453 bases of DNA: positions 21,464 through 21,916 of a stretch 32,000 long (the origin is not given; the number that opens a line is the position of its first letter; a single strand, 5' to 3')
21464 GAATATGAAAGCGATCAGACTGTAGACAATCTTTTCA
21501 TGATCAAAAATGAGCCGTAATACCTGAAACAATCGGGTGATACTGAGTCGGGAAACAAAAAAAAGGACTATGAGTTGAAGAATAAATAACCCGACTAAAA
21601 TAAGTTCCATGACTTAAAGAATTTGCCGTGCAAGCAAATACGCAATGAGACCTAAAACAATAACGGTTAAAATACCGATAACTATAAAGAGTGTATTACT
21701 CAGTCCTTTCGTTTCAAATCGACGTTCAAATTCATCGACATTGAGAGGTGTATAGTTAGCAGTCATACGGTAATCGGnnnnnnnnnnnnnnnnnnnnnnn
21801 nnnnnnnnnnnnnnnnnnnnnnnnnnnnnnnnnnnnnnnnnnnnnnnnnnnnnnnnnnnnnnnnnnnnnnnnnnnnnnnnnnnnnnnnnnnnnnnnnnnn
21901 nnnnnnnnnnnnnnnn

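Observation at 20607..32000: Divergent envelope locus: an aberrant ClpC-type unfoldase co-operonic with a pilin and protease, facing a hydrolase/partner array and a VirB6-like gene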

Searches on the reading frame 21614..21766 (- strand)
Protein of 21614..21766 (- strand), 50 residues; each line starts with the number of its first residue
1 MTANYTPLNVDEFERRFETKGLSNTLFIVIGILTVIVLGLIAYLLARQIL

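Call 7: search_protein_families(library=pfam, max_evalue=0.1, proteins=[window:21614-21766:-])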
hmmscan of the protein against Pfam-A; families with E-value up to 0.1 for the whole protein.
window:21614-21766:- (50 aa): 2 families
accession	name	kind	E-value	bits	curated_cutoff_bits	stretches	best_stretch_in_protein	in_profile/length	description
PF20077.4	CcmD_alt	-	0.017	15.6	23.5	1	25-45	31-51/61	CcmD family protein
PF10661.14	EssA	-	0.019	15.3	24.1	1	7-47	105-145/147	WXG100 protein secretion system (Wss), protein EssA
